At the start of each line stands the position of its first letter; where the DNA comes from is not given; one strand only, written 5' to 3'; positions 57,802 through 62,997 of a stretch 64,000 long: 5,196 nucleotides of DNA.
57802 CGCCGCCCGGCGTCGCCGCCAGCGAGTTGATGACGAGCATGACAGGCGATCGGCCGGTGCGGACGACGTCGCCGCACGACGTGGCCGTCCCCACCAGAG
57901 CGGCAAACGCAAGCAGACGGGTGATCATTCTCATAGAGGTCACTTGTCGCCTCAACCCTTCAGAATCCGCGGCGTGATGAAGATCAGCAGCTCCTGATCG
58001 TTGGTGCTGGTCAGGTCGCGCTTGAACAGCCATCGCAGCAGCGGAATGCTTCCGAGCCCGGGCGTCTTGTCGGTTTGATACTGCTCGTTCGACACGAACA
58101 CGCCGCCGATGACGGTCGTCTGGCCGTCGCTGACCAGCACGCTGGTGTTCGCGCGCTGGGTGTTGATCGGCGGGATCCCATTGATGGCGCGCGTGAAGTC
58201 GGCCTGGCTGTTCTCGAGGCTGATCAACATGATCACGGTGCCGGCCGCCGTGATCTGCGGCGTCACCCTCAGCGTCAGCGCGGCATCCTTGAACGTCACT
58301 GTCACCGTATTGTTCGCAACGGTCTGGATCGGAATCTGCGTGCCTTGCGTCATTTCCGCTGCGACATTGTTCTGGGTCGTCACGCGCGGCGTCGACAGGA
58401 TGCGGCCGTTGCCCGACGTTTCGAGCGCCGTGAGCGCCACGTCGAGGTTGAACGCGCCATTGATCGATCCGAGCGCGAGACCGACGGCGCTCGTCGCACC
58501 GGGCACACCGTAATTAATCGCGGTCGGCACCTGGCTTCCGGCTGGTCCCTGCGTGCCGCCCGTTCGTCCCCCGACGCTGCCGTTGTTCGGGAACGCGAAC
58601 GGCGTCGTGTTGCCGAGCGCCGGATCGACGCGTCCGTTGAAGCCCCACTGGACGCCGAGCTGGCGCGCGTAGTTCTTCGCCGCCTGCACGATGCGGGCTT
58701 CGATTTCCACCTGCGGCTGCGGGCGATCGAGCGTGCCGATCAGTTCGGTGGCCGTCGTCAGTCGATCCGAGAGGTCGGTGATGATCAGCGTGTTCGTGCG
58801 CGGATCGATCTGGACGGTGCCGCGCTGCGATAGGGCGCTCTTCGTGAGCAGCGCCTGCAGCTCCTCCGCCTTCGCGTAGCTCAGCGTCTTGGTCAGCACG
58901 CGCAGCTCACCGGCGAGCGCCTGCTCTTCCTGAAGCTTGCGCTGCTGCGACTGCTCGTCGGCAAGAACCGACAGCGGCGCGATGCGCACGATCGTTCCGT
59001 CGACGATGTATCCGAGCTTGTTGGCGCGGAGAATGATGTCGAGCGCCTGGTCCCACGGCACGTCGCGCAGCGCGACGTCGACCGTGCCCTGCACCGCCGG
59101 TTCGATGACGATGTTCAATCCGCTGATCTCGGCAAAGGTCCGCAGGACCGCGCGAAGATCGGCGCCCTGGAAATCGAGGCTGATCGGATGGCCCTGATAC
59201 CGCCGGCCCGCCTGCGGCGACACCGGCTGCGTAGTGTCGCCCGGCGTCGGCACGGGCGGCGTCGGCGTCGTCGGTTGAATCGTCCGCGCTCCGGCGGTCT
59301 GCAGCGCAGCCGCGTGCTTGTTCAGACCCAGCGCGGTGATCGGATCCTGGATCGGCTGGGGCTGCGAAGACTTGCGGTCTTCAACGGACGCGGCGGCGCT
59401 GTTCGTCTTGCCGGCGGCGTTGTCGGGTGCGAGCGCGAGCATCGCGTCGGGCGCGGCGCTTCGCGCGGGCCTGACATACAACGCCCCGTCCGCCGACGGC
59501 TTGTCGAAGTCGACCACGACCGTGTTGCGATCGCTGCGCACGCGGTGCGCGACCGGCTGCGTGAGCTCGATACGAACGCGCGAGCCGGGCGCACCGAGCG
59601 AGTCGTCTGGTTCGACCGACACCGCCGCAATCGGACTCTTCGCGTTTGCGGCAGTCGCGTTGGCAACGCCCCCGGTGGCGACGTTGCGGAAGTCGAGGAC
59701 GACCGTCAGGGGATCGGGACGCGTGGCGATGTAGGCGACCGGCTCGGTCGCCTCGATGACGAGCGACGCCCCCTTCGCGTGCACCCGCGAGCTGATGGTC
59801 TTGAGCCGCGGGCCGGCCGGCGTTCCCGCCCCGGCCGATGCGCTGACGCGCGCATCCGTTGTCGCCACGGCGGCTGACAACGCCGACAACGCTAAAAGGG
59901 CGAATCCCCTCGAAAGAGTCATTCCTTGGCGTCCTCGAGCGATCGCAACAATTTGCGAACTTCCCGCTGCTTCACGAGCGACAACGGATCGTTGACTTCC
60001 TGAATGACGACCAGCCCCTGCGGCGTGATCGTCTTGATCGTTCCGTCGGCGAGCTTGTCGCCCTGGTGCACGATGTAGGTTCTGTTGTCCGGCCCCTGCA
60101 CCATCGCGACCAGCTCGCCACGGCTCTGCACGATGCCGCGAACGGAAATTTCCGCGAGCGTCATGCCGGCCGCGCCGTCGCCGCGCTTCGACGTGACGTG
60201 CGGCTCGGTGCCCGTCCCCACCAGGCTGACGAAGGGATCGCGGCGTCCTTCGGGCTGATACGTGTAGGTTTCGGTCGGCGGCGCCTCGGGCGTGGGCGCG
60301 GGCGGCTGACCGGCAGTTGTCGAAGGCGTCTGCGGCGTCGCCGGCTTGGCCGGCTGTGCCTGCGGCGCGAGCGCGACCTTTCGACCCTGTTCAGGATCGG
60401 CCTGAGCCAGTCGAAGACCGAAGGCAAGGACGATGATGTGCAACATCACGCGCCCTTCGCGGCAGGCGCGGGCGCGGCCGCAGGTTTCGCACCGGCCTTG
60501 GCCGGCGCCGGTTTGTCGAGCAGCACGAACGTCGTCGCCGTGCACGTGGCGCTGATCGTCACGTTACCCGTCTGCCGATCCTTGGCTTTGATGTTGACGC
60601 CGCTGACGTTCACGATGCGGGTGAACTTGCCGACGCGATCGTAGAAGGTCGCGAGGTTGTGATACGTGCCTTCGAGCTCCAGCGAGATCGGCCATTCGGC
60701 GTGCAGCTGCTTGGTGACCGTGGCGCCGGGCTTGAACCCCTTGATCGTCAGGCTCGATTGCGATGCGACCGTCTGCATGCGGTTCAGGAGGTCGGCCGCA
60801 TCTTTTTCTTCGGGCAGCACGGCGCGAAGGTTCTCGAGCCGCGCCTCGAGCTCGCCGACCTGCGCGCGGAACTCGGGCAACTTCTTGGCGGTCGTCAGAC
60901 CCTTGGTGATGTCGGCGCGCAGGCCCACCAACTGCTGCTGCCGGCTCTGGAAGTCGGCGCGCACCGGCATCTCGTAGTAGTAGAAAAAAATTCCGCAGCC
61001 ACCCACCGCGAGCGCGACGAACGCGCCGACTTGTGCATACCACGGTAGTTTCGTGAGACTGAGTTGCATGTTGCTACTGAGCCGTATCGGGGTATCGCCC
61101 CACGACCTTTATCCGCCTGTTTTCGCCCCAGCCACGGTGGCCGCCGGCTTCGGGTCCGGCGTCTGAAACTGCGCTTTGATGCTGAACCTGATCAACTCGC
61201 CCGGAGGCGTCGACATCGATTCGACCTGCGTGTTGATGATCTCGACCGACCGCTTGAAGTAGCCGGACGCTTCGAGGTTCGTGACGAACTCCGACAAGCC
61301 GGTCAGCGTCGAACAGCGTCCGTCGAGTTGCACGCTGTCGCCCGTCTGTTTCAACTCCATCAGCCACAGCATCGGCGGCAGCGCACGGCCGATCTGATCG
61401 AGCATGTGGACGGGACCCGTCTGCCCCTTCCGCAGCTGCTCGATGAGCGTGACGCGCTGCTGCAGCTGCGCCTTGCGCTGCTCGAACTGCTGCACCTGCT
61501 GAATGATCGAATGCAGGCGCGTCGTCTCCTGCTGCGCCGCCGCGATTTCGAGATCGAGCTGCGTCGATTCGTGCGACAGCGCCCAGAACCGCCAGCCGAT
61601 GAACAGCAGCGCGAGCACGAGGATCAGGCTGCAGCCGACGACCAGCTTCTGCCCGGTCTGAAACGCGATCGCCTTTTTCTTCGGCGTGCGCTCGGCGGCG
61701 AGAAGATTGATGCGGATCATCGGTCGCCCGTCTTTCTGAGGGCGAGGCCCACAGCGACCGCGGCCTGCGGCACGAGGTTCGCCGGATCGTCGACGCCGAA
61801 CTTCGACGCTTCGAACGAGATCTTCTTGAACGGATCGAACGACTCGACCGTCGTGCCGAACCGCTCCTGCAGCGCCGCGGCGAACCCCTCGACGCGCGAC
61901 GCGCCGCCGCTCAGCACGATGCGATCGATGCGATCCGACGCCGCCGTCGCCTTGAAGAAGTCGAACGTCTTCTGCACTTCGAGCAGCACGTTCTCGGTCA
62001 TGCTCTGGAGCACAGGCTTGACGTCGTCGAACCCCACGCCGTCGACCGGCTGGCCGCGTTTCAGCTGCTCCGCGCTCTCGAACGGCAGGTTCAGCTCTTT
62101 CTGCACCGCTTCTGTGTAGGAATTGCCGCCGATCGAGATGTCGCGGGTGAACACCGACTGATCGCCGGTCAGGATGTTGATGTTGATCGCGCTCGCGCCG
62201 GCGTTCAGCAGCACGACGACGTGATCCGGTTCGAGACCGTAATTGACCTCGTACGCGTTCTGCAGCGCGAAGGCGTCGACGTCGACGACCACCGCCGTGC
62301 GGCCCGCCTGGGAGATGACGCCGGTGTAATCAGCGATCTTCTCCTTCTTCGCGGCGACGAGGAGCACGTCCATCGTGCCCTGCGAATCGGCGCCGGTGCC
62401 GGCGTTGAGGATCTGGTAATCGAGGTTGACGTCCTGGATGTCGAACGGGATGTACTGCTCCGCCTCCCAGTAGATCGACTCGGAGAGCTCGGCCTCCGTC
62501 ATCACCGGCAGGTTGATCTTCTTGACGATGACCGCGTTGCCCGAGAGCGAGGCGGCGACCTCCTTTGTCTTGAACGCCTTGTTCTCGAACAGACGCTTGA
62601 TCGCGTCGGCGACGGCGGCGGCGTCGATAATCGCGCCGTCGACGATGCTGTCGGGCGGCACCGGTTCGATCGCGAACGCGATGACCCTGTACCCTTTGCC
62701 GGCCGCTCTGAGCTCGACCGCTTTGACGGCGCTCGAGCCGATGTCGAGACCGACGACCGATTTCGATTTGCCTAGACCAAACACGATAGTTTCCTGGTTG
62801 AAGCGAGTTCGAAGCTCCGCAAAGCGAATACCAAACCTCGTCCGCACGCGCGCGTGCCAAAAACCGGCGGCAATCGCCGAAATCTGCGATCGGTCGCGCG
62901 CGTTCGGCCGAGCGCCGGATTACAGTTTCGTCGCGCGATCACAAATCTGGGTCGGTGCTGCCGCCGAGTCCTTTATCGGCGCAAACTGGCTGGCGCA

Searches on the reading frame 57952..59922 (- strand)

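Call 84: search_protein_families(library=pfam, proteins=[window:57952-59922:-], max_evalue=0.00001)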
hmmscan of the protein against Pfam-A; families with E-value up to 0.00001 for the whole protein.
window:57952-59922:- (656 aa): 4 families
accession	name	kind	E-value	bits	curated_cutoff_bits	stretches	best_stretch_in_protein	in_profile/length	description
PF00263.26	Secretin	-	2.1e-46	158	27.5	1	499-655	1-169/169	Bacterial type II and III secretion system protein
PF03958.22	Secretin_N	-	3.5e-13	50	28.2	1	346-404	5-69/69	Bacterial type II/III secretion system short domain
PF07660.19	STN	-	3.6e-08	33.5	28.4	1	270-316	2-51/52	Secretin and TonB N terminus short domain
PF21305.2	type_II_gspD_N0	-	4.4e-08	33.3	27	1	249-299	1-52/71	GspD-like, N0 domain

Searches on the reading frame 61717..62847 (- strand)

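Call 84: search_protein_families(library=pfam, proteins=[window:61717-62847:-], max_evalue=0.00001)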
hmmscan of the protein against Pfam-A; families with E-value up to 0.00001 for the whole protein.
window:61717-62847:- (376 aa): 2 families
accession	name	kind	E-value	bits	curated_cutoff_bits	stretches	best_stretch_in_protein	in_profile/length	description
PF11104.14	PilM_2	-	3.5e-75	253.5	27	1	33-372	1-339/340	Type IV pilus assembly protein PilM;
PF14450.12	FtsA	-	3.5e-08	34.3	31.8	1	212-340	1-113/127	Cell division protein FtsA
